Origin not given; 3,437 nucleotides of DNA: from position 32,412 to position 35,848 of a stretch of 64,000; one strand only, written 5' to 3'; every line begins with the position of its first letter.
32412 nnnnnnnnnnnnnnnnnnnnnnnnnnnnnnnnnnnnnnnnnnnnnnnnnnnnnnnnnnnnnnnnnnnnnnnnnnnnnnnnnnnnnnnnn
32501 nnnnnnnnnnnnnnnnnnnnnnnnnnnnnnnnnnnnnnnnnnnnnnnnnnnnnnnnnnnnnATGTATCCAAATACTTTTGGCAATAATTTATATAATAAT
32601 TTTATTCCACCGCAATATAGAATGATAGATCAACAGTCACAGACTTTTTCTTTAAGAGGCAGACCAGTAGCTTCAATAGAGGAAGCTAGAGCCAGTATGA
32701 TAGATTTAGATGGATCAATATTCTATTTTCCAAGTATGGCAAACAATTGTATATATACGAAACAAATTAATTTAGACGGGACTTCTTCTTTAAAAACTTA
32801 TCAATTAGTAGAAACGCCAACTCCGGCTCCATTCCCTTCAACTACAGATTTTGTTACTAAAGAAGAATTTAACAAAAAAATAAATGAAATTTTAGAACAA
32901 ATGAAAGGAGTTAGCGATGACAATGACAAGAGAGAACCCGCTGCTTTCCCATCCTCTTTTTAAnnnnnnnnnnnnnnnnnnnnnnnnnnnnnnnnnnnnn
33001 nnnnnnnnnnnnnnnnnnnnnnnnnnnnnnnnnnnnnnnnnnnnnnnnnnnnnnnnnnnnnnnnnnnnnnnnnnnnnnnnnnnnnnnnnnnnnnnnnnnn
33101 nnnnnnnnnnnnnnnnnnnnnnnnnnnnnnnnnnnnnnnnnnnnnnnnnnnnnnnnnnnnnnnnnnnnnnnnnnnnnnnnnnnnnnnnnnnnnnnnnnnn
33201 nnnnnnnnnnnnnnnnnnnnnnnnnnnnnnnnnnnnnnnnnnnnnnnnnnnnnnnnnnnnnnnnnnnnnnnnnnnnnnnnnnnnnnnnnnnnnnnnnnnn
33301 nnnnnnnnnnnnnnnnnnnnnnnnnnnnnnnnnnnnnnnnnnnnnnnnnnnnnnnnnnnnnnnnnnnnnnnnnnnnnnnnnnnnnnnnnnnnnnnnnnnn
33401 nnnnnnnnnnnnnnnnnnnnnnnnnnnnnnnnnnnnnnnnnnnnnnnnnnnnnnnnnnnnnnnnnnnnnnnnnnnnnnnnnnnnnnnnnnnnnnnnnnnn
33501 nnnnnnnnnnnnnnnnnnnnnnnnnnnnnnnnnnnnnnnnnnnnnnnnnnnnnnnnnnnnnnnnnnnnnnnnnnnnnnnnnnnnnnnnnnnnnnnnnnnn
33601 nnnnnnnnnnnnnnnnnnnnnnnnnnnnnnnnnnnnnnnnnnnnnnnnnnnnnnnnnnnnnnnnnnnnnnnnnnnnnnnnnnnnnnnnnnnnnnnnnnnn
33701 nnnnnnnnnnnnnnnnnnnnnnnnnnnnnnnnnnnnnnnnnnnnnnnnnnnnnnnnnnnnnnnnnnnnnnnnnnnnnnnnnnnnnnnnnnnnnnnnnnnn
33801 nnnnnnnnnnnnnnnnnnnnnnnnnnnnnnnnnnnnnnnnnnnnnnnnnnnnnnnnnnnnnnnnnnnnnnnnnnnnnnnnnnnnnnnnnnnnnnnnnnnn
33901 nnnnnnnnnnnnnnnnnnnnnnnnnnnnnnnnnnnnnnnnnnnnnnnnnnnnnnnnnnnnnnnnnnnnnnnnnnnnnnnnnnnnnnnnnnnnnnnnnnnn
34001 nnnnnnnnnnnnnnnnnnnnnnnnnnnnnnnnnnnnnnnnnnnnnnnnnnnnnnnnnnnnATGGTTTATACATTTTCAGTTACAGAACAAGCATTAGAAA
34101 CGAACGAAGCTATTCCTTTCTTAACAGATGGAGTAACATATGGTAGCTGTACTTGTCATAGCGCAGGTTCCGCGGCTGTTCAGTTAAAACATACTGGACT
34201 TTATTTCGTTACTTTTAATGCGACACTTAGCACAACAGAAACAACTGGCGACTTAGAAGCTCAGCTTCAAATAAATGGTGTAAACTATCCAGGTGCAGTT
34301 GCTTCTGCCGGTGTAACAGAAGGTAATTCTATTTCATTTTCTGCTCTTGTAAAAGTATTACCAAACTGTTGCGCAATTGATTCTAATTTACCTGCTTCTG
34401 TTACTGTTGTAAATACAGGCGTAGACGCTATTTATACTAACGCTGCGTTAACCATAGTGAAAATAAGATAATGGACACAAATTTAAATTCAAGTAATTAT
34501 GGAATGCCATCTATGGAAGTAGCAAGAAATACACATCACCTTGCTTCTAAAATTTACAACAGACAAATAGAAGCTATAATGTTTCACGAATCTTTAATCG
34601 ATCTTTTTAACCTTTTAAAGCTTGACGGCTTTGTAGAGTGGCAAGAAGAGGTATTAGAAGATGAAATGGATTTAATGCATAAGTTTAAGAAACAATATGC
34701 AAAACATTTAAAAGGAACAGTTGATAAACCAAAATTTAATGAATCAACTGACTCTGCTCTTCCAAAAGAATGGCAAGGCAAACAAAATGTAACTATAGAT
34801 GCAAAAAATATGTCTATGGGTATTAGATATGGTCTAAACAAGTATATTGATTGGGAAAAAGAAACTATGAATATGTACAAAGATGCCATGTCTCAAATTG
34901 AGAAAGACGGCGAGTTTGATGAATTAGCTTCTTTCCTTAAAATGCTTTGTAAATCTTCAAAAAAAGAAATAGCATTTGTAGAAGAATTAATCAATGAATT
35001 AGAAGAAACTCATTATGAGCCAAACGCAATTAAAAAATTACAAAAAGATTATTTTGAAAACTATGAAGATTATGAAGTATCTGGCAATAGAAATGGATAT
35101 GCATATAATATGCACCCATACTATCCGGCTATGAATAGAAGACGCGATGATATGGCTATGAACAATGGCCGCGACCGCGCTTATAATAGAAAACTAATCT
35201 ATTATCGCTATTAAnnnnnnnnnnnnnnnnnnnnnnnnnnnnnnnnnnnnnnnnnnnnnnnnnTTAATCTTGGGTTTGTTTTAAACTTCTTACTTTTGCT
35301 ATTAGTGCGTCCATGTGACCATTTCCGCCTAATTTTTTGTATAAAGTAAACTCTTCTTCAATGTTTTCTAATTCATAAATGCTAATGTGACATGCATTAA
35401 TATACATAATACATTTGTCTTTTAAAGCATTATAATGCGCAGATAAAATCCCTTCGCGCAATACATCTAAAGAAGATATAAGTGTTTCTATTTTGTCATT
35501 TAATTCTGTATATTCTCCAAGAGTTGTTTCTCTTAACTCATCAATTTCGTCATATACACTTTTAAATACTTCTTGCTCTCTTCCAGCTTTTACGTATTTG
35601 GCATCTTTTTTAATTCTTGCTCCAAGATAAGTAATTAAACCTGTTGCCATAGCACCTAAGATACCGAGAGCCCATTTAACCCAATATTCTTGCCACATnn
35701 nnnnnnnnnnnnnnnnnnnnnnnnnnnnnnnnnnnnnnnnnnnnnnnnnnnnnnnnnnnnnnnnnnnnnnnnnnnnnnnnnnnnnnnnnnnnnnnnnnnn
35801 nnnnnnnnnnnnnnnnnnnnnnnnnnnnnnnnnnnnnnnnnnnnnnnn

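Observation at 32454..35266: Separately terminated accessory cassette after the tail genes, encoding spore-surface-like proteins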

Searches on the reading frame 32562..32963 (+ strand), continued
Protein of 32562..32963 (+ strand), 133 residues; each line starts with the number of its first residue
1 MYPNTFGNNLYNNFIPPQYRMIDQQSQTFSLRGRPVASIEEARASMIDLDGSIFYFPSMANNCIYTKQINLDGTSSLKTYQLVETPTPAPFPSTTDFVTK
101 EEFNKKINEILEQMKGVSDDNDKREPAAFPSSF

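Call 75: search_dna_similar(query=L088:4632-5525:+, collection=phages, mode=protein, max_rows=60, max_evalue=0.001, rows=spread)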
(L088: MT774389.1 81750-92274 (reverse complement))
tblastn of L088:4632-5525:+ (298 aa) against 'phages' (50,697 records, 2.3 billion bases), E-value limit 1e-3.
Records with a match: 35; places in all: 35; records where one place covers at least 80% of the query: 16.
Best place of each record, by identity: >=99% 2; <60% 33.
By first word of the organism name: uncultured 18; Bacteriophage 8; Caudoviricetes 4; Dulem 2; Bacteroides 1; phage 1; crAssphage 1.
By host as written in the record: - 28; Methanomassiliicoccales 4; Bacteroides uniformis MB20-41 1; Eulemur fulvus collaris 1; Propithecus coquereli 1.
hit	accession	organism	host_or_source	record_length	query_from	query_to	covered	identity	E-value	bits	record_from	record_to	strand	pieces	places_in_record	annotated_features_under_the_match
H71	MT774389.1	uncultured phage cr116_1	human feces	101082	1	285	96%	100.0%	2e-139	439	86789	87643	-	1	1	spike protein/glycoprotein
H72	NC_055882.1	uncultured phage cr116_1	human feces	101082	1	285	96%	100.0%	2e-139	439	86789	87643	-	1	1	spike protein/glycoprotein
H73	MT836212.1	Bacteriophage sp.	human fecal samples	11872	3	285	95%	49.1%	8e-39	150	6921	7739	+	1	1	record has no annotation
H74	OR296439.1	Bacteroides phage C3_41T2LP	Bacteroides uniformis MB20-41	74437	3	285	95%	46.1%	2e-40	155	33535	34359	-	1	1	outer capsid protein/viral fiber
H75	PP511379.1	Dulem virus 40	Eulemur fulvus collaris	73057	1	285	96%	43.5%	9e-40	153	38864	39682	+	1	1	hypothetical protein (x2)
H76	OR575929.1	phage csAssE-Sib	human gut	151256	19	285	90%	43.4%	4e-44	166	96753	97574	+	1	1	spike protein/glycoprotein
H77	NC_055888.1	uncultured phage cr52_1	human feces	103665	24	285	88%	42.3%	4e-36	142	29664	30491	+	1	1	spike protein/glycoprotein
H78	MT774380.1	uncultured phage cr1_1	human feces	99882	11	285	92%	39.5%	3e-29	122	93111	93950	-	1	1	spike protein/glycoprotein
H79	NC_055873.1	uncultured phage cr1_1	human feces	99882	11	285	92%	39.5%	3e-29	122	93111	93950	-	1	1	spike protein/glycoprotein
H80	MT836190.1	Bacteriophage sp.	human fecal samples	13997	3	251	84%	43.1%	2e-34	137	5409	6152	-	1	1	record has no annotation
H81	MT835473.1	Bacteriophage sp.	human fecal samples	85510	24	285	88%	40.8%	9e-30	124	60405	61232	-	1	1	record has no annotation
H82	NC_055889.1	uncultured phage cr53_1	human feces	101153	79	285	69%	51.2%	3e-38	149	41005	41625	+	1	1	spike protein/glycoprotein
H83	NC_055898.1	uncultured phage cr115_1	human feces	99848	79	285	69%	51.2%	4e-38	148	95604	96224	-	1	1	spike protein/glycoprotein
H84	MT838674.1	Bacteriophage sp.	human fecal samples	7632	79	285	69%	50.0%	6e-31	127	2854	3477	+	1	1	record has no annotation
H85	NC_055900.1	uncultured phage cr125_1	human feces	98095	79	285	69%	48.6%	9e-35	139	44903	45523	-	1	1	spike protein/glycoprotein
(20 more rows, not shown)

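Call 92: search_protein_families(library=padloc, proteins=[window:32562-32963:+], max_evalue=0.1)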
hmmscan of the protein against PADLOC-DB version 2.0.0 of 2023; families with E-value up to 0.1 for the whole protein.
window:32562-32963:+ (133 aa): 0 families

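Call 100: get_annotated_region(hit=H31, flank=5000)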
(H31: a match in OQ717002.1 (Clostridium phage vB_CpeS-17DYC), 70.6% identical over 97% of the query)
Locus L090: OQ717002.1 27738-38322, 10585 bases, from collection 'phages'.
description: Clostridium phage vB_CpeS-17DYC, complete genome.
organism: Clostridium phage vB_CpeS-17DYC (NCBI taxid 3038269)
taxonomy: Viruses
host: Clostridium perfringens 012; source: waste water; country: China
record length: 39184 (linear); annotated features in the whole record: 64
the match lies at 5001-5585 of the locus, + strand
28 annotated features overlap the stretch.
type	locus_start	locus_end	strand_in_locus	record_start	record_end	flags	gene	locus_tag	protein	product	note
CDS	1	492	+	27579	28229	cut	-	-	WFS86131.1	N-acetylmuramoyl-L-alanine amidase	-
CDS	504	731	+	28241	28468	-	-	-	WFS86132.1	holin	-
CDS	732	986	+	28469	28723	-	-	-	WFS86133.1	recombination related exonuclease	-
CDS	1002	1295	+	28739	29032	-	-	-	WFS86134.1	hypothetical protein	-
CDS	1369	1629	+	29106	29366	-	-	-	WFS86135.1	hypothetical protein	-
CDS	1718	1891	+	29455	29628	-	-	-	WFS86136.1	hypothetical protein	-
CDS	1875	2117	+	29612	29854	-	-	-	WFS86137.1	hypothetical protein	-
CDS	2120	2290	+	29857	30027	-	-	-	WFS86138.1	hypothetical protein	-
CDS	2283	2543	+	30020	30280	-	-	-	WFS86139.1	hypothetical protein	-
CDS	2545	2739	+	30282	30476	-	-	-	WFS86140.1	hypothetical protein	-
CDS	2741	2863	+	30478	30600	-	-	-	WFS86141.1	hypothetical protein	-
CDS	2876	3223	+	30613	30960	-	-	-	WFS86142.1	hypothetical protein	-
CDS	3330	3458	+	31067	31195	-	-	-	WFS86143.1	hypothetical protein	-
CDS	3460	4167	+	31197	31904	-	-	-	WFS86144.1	antirepressor protein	-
CDS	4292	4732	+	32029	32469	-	-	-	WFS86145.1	hypothetical protein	-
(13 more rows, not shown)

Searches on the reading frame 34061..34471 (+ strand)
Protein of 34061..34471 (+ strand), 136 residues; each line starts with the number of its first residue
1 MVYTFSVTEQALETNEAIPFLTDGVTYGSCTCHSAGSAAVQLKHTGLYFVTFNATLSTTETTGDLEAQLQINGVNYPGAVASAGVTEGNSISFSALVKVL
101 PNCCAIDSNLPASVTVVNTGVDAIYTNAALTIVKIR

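Call 4: search_protein_families(library=pfam, proteins=[window:34061-34471:+], max_evalue=1)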
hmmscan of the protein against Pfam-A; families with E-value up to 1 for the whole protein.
window:34061-34471:+ (136 aa): 1 family
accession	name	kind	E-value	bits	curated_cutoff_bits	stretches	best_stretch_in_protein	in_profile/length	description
PF18573.7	BclA_C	-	7.9e-08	32.7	38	1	15-135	17-127/128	BclA C-terminal domain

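Call 5: search_protein_families(library=phrogs, proteins=[window:34061-34471:+], max_evalue=0.1)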
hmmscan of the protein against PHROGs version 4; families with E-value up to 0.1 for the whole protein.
window:34061-34471:+ (136 aa): 3 families
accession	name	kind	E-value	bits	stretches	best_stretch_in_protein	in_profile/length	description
phrog_20016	-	unknown function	1.1e-06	29.3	1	5-134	5-139/141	-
phrog_30509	-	tail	0.0089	16.2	1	2-89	121-203/254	collagen like minor tail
phrog_28263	-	tail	0.025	12.7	1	6-89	1268-1349/1400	tail fiber protein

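Call 13: search_protein_families(library=ncbifam, proteins=[window:34061-34471:+], max_evalue=1)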
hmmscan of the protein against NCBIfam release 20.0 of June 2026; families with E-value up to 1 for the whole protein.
window:34061-34471:+ (136 aa): 1 family
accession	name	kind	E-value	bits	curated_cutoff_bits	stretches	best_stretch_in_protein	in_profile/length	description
NF006470.0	PRK08869.1-5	equivalog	0.013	14.8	423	1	14-125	221-330/388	flagellin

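Call 14: search_solved_structures(query=window:34061-34471:+, max_evalue=10, show_alignments=2)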
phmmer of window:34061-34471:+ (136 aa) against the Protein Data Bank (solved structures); distinct sequences matched with E-value up to 10: 2.
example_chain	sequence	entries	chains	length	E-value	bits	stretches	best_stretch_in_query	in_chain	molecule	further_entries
9h38_A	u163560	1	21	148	0.0011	22.3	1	2-129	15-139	Flagellar hook-length control protein FliK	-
6b3o_A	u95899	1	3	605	0.11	15.8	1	31-125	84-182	Spike glycoprotein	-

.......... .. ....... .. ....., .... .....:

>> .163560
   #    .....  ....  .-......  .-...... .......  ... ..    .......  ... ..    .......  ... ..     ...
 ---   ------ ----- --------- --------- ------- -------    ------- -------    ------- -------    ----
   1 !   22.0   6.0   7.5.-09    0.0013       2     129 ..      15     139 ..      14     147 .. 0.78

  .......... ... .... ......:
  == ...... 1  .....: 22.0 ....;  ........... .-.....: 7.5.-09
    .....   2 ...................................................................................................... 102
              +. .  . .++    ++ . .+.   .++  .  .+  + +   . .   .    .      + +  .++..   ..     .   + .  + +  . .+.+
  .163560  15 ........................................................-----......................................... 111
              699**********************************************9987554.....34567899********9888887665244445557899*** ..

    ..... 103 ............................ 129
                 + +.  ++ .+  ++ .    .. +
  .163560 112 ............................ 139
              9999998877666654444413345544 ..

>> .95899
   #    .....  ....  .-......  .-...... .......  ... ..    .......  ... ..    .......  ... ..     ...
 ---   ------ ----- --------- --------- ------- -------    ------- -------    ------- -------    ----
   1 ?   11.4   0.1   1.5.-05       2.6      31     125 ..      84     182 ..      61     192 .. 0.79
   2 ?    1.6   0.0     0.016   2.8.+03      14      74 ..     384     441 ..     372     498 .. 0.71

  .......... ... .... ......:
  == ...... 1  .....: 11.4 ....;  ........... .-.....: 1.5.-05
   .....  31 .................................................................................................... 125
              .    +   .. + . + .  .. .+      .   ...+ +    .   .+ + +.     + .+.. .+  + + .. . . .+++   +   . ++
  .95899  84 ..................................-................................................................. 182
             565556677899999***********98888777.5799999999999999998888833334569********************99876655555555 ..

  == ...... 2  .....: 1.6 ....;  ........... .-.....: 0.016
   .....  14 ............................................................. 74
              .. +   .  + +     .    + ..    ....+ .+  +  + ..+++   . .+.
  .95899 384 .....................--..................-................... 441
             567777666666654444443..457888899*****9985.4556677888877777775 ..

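Call 53: search_solved_structures(query=A4, max_evalue=1)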
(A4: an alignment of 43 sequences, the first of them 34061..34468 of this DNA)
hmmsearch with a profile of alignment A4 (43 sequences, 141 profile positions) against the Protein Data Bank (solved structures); distinct sequences matched with E-value up to 1: 0.

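Call 56: find_homologous_proteins(query=window:34061-34468:+, max_evalue=0.001)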
Query window:34061-34468:+ (136 aa): 6 proteins with E <= 0.001 among 40 candidates.
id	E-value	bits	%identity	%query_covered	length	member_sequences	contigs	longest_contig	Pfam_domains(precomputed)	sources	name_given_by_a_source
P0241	9.5e-80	282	99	100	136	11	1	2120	PF18573.8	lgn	-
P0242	2.1e-68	246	82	100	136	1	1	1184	PF18573.8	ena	-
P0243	8.8e-60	218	73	100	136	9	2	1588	PF18573.8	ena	-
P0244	1.7e-45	172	97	64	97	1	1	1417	-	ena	-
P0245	2.7e-25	107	44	100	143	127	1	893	-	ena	-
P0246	1.0e-21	95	42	99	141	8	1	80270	-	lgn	-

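Call 92: search_protein_families(library=padloc, proteins=[window:34061-34471:+], max_evalue=0.1)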
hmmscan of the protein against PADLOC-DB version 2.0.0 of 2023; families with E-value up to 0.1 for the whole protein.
window:34061-34471:+ (136 aa): 0 families

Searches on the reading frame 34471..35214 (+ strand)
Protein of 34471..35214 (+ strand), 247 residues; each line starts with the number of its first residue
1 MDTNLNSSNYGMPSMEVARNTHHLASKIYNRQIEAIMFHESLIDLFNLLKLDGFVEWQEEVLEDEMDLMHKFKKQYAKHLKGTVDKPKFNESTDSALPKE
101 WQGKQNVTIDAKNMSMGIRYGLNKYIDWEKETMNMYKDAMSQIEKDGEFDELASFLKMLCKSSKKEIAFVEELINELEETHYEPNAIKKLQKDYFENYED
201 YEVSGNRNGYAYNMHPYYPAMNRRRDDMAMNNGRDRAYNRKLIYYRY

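Call 4: search_protein_families(library=pfam, proteins=[window:34471-35214:+], max_evalue=1)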
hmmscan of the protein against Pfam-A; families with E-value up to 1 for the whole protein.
window:34471-35214:+ (247 aa): 1 family
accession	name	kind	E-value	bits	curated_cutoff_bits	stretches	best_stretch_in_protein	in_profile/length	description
PF03148.19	Tektin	-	0.031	13.5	34.3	1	59-118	118-178/383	Tektin family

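Call 5: search_protein_families(library=phrogs, proteins=[window:34471-35214:+], max_evalue=0.1)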
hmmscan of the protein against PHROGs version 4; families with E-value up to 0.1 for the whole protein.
window:34471-35214:+ (247 aa): 1 family
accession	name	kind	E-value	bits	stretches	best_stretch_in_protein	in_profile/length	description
phrog_28443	-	unknown function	0.017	15.9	0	186-214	5-33/64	-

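Call 13: search_protein_families(library=ncbifam, proteins=[window:34471-35214:+], max_evalue=1)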
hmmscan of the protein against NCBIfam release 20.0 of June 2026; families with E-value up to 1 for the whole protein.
window:34471-35214:+ (247 aa): 1 family
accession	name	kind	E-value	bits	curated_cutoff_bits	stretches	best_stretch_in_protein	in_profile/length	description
NF041095.1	dival_cat_tol_CutA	equivalog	0.046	13.9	120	1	32-85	16-70/100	divalent-cation tolerance protein CutA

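Call 17: search_solved_structures(query=window:34471-35214:+, max_evalue=10)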
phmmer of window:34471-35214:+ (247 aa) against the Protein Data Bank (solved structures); distinct sequences matched with E-value up to 10: 9.
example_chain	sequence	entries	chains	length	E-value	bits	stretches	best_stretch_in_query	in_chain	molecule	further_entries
9twt_A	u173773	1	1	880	0.061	16.3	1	166-217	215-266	Leucine--tRNA ligase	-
9tws_A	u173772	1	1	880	0.073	16.1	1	166-217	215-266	Leucine--tRNA ligase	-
9tjv_A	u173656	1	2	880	0.076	16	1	166-216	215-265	Leucine--tRNA ligase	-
9twu_A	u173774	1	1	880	0.077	16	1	166-216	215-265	Leucine--tRNA ligase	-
9tjw_A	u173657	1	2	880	0.077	16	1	166-216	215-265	Leucine--tRNA ligase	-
3zgz_A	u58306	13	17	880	0.077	16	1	166-216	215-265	LEUCINE--TRNA LIGASE | LEUCYL-TRNA SYNTHETASE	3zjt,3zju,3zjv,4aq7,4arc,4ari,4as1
9twr_A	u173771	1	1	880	0.077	16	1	166-216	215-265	Leucine--tRNA ligase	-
5omw_A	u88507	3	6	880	0.077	16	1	166-216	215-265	Leucine--tRNA ligase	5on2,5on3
9twv_A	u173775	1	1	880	0.078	16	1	166-216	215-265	Leucine--tRNA ligase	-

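Call 92: search_protein_families(library=padloc, proteins=[window:34471-35214:+], max_evalue=0.1)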
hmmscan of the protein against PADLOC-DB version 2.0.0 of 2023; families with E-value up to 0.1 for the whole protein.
window:34471-35214:+ (247 aa): 1 family
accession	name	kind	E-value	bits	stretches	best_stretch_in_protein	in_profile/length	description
PDLC04391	PDC-M07A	-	0.014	12.4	0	129-180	196-246/412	-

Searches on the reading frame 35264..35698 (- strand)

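Call 4: search_protein_families(library=pfam, proteins=[window:35264-35698:-], max_evalue=1)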
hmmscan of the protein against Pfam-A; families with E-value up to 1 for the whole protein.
window:35264-35698:- (144 aa): 2 families
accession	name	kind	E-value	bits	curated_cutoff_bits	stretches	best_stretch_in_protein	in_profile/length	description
PF18895.5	T4SS_pilin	-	0.032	14.7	26.6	1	6-39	12-47/71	Type IV secretion system pilin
PF16787.10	NDC10_II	-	0.12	11.9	26.3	1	42-86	249-291/317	Centromere DNA-binding protein complex CBF3 subunit, domain 2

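Call 5: search_protein_families(library=phrogs, proteins=[window:35264-35698:-], max_evalue=0.1)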
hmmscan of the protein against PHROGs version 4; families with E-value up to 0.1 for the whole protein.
window:35264-35698:- (144 aa): 5 families
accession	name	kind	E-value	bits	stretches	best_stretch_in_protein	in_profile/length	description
phrog_4105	-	unknown function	2.5e-11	44.7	1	74-142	31-99/103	-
phrog_4257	-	unknown function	1.5e-08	35.9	1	21-140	14-132/138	-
phrog_8684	-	unknown function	0.018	16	1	9-81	17-82/164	-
phrog_33389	-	unknown function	0.024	14.9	1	30-94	156-219/248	-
phrog_9876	-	lysis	0.097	13.7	0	9-30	19-44/54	holin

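Call 13: search_protein_families(library=ncbifam, proteins=[window:35264-35698:-], max_evalue=1)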
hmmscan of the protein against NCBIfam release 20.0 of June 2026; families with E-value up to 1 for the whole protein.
window:35264-35698:- (144 aa): 0 families

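Call 92: search_protein_families(library=padloc, proteins=[window:35264-35698:-], max_evalue=0.1)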
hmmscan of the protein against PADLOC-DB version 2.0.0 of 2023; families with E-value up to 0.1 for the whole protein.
window:35264-35698:- (144 aa): 1 family
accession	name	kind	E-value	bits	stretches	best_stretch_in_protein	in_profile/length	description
PDLC00706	Effector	-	0.03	12.1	1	7-85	62-140/172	2TM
